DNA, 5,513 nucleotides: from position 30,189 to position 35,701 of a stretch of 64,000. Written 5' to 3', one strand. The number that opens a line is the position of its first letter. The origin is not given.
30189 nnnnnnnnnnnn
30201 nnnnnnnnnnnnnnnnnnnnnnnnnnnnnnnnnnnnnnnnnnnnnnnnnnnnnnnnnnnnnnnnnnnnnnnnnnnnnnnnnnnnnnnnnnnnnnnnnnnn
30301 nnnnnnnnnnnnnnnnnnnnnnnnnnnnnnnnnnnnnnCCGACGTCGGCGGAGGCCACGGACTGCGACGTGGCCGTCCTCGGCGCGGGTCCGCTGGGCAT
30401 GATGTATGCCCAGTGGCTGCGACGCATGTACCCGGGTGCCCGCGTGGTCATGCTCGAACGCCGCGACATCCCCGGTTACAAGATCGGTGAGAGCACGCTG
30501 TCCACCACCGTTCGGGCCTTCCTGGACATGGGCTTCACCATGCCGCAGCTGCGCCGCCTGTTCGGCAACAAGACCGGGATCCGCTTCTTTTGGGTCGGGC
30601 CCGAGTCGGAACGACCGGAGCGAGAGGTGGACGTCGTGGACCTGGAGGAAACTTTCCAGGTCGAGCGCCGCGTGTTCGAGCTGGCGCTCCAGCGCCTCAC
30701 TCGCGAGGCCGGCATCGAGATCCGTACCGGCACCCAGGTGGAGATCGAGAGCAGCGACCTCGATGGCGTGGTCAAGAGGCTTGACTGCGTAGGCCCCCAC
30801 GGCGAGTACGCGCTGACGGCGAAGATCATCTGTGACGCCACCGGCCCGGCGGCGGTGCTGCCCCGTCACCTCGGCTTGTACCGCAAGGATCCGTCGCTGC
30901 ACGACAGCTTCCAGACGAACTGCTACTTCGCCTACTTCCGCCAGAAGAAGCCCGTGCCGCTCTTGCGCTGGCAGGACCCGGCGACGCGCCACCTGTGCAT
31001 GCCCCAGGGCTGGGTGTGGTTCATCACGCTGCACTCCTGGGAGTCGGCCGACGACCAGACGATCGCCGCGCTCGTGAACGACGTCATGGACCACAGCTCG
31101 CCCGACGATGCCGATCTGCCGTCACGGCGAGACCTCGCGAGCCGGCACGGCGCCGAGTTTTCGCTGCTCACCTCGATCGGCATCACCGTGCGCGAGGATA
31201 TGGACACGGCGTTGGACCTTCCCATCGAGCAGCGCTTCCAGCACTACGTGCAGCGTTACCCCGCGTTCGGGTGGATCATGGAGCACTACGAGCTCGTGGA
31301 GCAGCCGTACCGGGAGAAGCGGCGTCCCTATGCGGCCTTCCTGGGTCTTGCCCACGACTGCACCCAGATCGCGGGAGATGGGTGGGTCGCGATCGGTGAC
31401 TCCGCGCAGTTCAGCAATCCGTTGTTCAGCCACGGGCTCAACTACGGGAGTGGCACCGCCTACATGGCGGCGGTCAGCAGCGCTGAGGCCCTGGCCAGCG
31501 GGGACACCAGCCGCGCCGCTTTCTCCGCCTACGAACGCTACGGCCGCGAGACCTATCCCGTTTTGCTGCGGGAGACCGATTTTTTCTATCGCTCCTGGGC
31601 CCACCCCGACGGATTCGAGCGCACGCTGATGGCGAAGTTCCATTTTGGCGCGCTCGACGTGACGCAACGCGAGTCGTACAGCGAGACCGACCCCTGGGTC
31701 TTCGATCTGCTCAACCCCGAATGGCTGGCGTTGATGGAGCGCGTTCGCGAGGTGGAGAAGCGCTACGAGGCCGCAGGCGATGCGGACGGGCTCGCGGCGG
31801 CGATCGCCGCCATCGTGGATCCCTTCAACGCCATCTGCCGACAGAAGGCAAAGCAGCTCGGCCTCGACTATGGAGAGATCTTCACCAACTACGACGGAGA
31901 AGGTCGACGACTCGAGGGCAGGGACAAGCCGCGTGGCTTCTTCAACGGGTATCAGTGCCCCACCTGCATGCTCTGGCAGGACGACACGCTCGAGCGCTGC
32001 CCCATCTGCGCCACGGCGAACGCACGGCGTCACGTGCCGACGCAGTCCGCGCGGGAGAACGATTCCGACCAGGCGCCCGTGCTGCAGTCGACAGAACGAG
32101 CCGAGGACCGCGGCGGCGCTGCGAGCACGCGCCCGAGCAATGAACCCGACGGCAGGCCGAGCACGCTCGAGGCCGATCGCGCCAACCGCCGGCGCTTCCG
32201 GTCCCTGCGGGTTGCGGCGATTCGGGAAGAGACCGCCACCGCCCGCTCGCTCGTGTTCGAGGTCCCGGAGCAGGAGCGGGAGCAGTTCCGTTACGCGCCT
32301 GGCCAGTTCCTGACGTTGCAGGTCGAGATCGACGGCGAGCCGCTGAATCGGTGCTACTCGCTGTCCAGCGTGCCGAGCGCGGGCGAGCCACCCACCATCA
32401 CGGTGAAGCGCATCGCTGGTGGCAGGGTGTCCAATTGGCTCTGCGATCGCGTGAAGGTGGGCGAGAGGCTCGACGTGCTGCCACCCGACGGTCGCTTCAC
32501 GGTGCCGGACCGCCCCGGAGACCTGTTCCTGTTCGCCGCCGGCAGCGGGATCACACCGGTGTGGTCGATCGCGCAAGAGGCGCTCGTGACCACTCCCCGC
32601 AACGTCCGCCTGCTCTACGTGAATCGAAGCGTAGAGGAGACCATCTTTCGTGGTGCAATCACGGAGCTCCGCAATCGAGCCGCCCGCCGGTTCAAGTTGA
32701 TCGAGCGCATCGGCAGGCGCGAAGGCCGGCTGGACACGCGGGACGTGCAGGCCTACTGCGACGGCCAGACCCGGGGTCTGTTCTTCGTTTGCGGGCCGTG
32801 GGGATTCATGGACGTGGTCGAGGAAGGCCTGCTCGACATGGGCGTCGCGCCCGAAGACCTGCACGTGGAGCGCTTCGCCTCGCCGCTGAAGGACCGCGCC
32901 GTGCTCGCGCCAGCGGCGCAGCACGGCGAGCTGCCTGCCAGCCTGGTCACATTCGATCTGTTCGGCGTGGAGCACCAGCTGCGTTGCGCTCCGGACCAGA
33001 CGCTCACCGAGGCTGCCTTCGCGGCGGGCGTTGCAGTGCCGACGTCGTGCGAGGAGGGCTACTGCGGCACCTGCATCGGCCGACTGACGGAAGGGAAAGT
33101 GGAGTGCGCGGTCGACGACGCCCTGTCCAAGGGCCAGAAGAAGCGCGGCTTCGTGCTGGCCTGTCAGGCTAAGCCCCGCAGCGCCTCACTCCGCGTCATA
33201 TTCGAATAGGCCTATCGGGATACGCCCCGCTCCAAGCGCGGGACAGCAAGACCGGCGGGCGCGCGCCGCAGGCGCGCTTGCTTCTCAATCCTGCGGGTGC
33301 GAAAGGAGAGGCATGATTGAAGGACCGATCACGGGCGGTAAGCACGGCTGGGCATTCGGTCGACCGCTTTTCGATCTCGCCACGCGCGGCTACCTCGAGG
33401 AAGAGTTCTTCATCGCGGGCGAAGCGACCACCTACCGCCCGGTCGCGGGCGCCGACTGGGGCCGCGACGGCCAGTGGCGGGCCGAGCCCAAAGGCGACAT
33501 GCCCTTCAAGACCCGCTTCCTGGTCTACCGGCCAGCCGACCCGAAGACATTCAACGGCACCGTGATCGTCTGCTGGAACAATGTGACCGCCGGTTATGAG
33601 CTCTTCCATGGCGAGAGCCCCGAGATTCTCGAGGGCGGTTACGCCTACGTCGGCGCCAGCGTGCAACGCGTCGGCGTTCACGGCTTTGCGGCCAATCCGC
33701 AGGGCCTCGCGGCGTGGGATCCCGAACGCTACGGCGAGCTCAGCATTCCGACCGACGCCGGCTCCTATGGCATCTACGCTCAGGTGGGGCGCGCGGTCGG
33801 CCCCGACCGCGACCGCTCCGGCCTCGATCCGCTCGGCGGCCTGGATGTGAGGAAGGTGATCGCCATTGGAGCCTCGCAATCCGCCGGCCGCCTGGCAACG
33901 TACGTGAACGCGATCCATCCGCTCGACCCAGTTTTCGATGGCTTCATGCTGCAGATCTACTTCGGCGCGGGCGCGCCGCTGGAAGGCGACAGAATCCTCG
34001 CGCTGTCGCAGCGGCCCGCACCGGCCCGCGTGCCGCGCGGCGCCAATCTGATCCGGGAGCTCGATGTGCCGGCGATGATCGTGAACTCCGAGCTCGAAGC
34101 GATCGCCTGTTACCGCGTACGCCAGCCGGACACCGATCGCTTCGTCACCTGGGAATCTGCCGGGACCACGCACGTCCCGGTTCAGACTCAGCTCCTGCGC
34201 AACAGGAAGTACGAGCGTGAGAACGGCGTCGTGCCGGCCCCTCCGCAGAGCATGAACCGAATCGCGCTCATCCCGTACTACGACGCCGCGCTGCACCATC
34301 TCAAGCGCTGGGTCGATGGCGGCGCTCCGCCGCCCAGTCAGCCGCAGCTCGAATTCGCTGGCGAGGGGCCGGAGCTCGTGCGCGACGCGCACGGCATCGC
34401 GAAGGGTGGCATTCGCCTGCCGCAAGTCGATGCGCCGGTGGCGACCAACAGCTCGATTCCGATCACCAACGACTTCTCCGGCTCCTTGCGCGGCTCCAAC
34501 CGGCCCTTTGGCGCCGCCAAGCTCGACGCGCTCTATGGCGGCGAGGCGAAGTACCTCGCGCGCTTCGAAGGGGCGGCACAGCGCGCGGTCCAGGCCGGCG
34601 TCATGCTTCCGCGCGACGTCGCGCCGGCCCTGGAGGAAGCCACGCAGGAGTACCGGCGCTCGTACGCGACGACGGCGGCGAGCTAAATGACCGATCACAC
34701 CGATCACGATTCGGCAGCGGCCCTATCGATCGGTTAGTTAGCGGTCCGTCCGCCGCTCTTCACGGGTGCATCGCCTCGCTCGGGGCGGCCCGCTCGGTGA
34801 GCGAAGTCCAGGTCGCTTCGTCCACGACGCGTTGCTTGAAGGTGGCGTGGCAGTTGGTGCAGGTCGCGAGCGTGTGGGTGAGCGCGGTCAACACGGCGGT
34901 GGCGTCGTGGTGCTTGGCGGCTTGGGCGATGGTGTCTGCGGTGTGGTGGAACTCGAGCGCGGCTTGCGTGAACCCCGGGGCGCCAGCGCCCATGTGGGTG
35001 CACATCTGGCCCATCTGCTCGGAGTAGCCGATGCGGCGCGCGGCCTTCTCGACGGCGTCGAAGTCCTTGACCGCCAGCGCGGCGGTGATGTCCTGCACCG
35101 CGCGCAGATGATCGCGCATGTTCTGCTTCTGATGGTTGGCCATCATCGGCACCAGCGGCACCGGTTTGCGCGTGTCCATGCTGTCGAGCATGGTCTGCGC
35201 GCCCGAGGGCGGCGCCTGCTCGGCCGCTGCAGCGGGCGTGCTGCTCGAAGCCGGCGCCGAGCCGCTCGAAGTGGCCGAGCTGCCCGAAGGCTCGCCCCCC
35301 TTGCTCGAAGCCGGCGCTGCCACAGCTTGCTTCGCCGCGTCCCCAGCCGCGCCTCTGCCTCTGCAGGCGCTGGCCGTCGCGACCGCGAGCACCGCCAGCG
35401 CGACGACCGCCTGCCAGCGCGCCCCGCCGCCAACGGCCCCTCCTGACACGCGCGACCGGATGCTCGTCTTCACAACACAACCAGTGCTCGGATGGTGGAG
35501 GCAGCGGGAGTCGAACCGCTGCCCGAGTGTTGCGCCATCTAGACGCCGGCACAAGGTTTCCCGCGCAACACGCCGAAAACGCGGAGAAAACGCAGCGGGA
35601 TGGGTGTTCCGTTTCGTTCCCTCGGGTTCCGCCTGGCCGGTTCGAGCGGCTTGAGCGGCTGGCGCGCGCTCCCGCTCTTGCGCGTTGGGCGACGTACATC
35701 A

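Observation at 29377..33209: cNMP-sensor / flavin-halogenase-like / Zn-ribbon / FNR / 2Fe-2S mega-fusion, translationally coupled to a second cNMP-domain protein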

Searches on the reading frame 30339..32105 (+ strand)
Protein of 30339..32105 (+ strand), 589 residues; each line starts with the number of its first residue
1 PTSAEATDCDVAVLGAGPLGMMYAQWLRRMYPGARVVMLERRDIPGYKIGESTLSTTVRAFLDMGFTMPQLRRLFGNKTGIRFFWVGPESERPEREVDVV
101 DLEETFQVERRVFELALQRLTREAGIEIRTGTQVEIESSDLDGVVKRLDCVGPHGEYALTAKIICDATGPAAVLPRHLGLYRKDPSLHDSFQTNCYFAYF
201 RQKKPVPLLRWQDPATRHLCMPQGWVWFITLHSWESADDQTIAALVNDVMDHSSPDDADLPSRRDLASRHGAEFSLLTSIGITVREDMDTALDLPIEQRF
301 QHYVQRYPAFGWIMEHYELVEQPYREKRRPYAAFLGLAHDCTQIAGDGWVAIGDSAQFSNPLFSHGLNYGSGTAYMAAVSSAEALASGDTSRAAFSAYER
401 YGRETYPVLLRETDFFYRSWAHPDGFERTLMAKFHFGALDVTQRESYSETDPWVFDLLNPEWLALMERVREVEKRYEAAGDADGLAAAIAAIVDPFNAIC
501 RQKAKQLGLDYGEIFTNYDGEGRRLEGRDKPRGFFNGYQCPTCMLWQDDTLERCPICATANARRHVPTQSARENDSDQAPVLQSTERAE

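Call 8: search_solved_structures(query=window:30339-32105:+, max_evalue=1, show_alignments=3)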
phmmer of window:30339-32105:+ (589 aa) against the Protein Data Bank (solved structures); distinct sequences matched with E-value up to 1: 49.
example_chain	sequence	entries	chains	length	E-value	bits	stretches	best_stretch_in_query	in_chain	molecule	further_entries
5wgt_A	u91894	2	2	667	7.1e-51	176.5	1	1-468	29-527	Flavin-dependent halogenase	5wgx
5wgv_A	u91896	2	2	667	1.3e-50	175.6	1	1-468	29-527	Flavin-dependent halogenase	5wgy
5wgu_A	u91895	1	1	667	4.1e-50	174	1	1-546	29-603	Flavin-dependent halogenase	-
5wgr_A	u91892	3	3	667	4.8e-50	173.8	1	1-468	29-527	Flavin-dependent halogenase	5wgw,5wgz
5wgs_A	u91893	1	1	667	4.8e-50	173.7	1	1-468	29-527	Flavin-dependent halogenase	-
5dbj_E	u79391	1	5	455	1.4e-20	76.5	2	8-231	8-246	FADH2-dependent halogenase PltA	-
5bva_A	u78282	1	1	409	1.4e-17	66.5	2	7-230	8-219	flavin-dependent halogenase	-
5buk_A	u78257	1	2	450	1.8e-17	66.2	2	8-231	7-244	FADH2-dependent halogenase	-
8zop_A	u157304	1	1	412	6.3e-17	64.4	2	8-232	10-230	Halogenase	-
5bul_A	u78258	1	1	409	1.1e-16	63.6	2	7-230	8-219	flavin-dependent halogenase triple mutant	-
3i3l_A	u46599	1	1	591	2.1e-16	62.7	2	3-231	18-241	Alkylhalidase CmlS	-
7fco_A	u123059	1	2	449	2.4e-16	62.4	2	325-403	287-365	ChlB4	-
3e1t_A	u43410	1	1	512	2.5e-14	55.8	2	9-232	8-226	Halogenase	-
3nix_A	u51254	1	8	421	2.9e-13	52.3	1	9-232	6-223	Flavoprotein/dehydrogenase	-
7xgb_A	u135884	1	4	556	3.6e-06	28.9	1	270-368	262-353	Tetracycline 7-halogenase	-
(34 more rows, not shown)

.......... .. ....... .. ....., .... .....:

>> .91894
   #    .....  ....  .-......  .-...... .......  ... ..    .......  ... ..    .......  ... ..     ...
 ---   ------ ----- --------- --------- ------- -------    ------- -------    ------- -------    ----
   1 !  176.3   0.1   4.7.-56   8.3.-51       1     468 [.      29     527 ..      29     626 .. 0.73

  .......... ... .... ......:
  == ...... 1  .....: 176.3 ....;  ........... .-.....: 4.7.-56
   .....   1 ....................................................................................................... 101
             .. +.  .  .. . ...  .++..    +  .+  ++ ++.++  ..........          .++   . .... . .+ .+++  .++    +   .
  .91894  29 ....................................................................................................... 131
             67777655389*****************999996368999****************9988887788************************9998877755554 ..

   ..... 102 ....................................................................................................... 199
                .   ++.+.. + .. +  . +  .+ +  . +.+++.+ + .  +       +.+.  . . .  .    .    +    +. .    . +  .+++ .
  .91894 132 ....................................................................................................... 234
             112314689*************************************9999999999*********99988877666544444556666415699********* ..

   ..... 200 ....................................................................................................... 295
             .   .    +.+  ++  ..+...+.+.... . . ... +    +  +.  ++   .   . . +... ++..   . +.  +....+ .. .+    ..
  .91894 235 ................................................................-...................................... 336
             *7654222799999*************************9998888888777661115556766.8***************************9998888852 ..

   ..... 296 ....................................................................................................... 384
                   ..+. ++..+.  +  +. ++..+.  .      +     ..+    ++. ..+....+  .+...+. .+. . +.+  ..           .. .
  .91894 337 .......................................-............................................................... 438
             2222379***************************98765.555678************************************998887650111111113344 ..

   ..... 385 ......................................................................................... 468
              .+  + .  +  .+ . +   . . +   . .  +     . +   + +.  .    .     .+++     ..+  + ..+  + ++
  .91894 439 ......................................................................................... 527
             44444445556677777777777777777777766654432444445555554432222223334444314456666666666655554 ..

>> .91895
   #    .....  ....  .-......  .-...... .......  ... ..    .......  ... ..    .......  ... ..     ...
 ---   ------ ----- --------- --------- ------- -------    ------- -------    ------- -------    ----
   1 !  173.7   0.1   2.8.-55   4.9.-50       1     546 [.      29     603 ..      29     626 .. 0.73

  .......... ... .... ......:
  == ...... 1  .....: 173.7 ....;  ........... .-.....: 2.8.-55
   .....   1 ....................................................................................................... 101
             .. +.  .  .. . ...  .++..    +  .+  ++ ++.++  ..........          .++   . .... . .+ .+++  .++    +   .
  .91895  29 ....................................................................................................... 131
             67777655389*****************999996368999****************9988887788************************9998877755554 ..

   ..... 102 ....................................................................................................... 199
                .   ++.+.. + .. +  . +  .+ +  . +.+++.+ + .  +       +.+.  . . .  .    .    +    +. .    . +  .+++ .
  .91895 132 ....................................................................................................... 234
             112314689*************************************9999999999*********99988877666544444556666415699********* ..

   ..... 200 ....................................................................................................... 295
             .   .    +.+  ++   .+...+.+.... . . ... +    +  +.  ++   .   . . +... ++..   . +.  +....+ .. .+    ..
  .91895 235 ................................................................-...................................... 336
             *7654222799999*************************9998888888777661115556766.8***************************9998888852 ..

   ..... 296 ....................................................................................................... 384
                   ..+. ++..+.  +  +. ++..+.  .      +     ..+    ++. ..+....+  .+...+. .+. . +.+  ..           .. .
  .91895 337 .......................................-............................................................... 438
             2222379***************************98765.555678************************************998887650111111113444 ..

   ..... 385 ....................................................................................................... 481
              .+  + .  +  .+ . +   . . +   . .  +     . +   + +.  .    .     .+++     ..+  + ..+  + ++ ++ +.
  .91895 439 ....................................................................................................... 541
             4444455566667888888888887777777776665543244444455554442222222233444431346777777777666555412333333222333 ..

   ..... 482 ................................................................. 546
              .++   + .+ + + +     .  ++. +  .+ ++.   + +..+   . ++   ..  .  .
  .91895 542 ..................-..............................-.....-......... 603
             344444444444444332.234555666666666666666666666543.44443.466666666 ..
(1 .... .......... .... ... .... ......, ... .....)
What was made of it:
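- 30348..31931 (+): Flavin-dependent halogenase catalytic domain (aa 163-690). It contains GxGxxG (aa 174-179), Lys237 (nt 30570-30572), WVWFI (aa 384-388), GD (aa 512-513) and Asp599 (nt 31656-31658). phmmer against PDB gives MalA' at E 7e-51 (call 8).
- On Flavin-dependent halogenases (Pfam PF04820 Trp_halogenase): MalA' E 7e-51 and PltA 1.4e-20 (call 8).
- MalA' is the best hit by a margin of about 30 orders of magnitude in E-value (call 8).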

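Call 48: search_protein_representatives(protein=window:30339-32105:+)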
Query: 589 residues. Proteins with E-value up to 0.001 (for the whole library): 2149; up to 1e-10: 403; up to 1e-30: 67. The best 150 are listed.
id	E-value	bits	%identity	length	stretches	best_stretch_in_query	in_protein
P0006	9.9e-266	899.3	66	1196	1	5-565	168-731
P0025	1.8e-173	594.6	48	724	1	5-562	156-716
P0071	7.3e-166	569.5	47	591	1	7-562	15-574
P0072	5.3e-165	566.6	47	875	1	4-561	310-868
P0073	1.2e-162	558.8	63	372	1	206-569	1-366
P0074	8.6e-153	526.3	43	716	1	7-563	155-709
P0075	2.2e-149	515.0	43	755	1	8-566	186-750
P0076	4.2e-149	514.1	44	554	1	14-558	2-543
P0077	8.8e-149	513.1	43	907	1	8-562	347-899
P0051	2.6e-144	498.3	44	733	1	8-560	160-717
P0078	4.8e-135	467.7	40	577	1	8-564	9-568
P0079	4.8e-134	464.4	42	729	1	7-561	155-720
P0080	2.2e-133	462.2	42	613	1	6-567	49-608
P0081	6.6e-122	424.3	42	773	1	5-559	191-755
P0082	1.0e-120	420.4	36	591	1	9-559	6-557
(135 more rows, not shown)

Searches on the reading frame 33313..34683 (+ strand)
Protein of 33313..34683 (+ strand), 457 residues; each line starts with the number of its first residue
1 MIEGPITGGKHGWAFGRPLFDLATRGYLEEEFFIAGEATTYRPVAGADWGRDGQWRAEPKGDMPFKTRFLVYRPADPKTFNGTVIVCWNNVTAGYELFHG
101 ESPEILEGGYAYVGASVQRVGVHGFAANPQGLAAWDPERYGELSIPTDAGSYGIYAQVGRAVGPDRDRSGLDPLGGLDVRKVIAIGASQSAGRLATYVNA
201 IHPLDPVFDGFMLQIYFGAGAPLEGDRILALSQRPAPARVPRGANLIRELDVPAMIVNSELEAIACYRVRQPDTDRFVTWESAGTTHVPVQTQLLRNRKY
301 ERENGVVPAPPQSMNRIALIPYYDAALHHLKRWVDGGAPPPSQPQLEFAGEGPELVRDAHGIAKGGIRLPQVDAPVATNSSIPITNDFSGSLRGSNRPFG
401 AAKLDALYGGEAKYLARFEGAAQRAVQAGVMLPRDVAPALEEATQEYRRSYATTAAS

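Call 30: search_protein_families(library=pfam, proteins=[window:33313-34683:+], max_evalue=0.001)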
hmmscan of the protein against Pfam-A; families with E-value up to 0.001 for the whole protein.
window:33313-34683:+ (457 aa): 1 family
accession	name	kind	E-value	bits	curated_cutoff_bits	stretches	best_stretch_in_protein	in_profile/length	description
PF20091.5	Abhydrolase_10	-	4.1e-126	421.8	23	1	2-439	1-427/429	Alpha/beta hydrolase domain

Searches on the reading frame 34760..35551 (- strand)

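Call 30: search_protein_families(library=pfam, proteins=[window:34760-35551:-], max_evalue=0.001)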
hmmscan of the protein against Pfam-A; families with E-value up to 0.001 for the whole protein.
window:34760-35551:- (263 aa): 1 family
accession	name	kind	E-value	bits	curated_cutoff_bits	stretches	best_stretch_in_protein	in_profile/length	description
PF01322.25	Cytochrom_C_2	-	2.6e-05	25.6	26.5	1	193-239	75-121/121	Cytochrome C'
